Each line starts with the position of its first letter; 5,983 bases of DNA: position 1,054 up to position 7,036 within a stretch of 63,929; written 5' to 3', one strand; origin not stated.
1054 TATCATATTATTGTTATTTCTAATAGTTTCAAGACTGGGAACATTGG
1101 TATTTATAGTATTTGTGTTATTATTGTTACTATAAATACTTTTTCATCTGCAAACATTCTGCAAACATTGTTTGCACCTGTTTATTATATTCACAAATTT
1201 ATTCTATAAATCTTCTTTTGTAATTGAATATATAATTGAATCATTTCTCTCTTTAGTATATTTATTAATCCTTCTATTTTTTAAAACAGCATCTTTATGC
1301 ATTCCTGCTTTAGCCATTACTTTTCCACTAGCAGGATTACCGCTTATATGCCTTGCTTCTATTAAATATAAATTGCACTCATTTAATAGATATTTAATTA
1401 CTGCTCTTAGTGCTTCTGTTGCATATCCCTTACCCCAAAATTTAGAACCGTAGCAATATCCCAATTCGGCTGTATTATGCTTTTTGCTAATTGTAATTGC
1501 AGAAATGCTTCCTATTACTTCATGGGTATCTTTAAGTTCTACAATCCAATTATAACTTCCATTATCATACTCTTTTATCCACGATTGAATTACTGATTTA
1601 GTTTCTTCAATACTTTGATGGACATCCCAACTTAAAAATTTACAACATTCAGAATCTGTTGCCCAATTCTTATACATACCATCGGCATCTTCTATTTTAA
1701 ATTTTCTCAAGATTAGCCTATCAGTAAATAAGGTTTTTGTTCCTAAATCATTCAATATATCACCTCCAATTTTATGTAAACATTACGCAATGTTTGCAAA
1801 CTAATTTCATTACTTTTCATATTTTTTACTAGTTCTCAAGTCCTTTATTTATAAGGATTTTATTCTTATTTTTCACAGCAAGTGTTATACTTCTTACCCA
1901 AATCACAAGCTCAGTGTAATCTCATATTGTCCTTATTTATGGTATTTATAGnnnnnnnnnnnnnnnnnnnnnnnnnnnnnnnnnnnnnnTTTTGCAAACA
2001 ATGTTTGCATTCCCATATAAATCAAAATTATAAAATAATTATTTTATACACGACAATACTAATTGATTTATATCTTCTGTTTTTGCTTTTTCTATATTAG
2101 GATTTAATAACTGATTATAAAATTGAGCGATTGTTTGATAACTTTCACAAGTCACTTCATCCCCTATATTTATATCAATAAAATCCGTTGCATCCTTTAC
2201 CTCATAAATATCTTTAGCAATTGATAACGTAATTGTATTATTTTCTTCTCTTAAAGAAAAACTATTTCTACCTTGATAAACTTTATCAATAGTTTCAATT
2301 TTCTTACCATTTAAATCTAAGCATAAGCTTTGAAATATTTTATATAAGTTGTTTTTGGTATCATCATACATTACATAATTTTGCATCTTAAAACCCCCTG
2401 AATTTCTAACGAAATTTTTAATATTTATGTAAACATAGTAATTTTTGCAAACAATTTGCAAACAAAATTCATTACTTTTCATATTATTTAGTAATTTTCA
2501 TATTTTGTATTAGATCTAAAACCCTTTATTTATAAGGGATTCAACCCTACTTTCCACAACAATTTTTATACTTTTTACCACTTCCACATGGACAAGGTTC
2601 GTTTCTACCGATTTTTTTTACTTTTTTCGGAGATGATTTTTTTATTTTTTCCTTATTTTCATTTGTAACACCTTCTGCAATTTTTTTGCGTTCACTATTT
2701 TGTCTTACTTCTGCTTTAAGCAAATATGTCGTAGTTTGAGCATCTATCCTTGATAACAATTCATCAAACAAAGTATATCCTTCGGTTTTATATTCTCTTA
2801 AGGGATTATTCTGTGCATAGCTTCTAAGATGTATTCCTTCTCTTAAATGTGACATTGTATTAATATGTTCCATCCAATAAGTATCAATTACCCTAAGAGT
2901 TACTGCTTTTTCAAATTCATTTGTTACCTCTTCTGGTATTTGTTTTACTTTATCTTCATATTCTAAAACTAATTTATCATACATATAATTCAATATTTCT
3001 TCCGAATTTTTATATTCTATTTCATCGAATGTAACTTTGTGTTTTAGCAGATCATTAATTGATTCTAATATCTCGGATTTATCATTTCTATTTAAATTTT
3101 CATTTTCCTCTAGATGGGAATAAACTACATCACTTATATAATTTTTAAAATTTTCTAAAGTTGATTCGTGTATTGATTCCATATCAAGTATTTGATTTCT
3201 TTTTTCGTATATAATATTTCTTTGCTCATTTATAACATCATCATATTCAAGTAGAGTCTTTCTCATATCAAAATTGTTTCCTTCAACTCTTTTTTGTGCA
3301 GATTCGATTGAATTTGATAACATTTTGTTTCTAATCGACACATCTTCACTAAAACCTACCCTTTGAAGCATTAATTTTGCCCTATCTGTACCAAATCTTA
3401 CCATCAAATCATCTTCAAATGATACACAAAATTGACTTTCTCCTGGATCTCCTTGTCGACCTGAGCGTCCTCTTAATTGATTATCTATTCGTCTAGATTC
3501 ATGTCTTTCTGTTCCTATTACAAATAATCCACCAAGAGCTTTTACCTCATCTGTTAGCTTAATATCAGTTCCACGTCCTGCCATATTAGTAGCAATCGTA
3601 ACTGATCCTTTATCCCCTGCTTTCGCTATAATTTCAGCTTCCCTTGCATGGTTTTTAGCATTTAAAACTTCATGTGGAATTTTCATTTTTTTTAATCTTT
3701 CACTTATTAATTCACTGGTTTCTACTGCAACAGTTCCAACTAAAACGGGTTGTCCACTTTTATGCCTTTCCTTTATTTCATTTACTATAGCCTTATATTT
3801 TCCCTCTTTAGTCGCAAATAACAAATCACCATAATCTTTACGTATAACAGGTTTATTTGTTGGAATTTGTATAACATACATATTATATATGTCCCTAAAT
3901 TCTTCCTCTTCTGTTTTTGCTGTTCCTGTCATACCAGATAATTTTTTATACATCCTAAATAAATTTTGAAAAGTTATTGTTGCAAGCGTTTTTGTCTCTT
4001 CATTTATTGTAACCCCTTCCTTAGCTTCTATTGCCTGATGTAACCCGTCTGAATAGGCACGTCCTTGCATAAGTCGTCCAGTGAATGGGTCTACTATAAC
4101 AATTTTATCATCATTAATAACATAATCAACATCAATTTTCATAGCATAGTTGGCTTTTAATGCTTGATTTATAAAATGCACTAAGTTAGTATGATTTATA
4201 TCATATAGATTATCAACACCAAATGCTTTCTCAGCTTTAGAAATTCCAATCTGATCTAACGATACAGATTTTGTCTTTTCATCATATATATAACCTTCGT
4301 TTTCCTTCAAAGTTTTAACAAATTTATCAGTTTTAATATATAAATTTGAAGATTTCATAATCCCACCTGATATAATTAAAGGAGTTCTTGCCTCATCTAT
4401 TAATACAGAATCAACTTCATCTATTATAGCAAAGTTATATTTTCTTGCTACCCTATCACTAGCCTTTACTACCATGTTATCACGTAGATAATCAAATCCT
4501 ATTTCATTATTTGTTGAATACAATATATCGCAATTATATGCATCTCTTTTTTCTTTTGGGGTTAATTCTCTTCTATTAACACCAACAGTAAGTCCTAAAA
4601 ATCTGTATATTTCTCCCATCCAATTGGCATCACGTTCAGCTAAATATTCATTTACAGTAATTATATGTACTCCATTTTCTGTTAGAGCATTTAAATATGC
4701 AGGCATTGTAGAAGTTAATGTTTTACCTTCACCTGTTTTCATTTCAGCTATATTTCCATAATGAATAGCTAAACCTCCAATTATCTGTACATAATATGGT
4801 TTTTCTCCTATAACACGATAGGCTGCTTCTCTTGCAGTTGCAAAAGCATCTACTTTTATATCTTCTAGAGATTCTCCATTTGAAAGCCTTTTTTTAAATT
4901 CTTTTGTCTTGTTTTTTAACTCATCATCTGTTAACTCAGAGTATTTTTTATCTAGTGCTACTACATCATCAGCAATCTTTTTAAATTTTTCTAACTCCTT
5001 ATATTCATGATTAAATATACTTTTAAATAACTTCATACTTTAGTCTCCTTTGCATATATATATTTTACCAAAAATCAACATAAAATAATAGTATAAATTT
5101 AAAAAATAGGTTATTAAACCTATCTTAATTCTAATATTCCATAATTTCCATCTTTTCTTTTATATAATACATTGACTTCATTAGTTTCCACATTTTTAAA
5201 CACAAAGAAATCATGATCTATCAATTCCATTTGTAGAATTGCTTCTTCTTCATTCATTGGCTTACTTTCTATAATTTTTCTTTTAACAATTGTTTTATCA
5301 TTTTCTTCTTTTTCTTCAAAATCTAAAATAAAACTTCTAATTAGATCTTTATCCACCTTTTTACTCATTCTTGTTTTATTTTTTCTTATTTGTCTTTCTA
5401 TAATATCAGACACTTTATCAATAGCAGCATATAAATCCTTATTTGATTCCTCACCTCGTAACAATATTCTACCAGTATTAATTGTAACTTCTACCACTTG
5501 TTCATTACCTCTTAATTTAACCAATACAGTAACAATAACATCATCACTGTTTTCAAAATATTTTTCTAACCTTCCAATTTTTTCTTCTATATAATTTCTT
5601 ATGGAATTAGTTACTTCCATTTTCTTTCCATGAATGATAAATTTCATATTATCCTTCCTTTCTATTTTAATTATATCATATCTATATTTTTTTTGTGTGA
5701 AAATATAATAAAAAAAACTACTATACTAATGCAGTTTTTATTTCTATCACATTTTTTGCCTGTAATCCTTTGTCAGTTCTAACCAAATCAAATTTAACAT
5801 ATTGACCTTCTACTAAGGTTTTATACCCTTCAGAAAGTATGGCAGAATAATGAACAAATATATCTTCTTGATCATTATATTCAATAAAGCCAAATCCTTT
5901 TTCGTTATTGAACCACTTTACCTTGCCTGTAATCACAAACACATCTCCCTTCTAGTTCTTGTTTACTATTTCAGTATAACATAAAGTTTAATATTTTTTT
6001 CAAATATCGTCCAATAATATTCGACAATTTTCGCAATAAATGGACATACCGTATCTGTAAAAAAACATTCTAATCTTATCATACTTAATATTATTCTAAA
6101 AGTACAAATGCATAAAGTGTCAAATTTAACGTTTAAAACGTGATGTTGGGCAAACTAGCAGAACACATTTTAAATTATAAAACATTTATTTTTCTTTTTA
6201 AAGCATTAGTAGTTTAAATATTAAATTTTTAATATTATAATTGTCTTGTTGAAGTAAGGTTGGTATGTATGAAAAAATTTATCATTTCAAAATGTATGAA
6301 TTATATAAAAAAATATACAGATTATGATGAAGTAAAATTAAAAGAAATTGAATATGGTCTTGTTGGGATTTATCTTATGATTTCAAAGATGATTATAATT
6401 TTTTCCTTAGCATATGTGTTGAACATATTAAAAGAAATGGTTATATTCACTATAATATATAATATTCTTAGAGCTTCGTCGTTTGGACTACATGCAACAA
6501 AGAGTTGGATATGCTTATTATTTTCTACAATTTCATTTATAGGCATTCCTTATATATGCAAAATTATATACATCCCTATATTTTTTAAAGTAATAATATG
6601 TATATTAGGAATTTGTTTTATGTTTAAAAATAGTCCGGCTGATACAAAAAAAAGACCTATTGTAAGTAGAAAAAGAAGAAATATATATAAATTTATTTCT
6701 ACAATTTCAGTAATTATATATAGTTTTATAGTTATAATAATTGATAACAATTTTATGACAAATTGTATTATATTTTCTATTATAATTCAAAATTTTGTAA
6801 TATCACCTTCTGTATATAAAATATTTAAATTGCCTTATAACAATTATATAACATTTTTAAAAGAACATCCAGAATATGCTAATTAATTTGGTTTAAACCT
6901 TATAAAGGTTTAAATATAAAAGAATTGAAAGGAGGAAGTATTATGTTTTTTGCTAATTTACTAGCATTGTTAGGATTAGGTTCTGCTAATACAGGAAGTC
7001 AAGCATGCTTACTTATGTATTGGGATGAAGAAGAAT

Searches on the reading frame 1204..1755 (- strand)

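Call 88: search_protein_families(library=pfam, proteins=[window:1204-1755:-], max_evalue=0.001)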
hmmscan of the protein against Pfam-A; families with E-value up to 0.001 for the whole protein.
window:1204-1755:- (183 aa): 3 families
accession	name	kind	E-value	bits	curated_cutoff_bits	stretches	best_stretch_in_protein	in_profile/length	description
PF13302.13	Acetyltransf_3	-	2e-34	119.7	25.4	1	13-153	1-138/138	Acetyltransferase (GNAT) domain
PF00583.31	Acetyltransf_1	-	1.4e-09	38.7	20.7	1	50-151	23-115/116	Acetyltransferase (GNAT) family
PF13420.13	Acetyltransf_4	-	0.00029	21.3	24.3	1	19-173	4-153/155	Acetyltransferase (GNAT) domain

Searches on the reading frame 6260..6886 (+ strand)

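Call 88: search_protein_families(library=pfam, proteins=[window:6260-6886:+], max_evalue=0.001)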
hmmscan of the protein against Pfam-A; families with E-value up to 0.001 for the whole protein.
window:6260-6886:+ (208 aa): 1 family
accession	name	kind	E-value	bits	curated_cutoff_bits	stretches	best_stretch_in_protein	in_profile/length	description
PF04647.20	AgrB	-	7e-33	114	23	1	10-179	2-183/185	Accessory gene regulator B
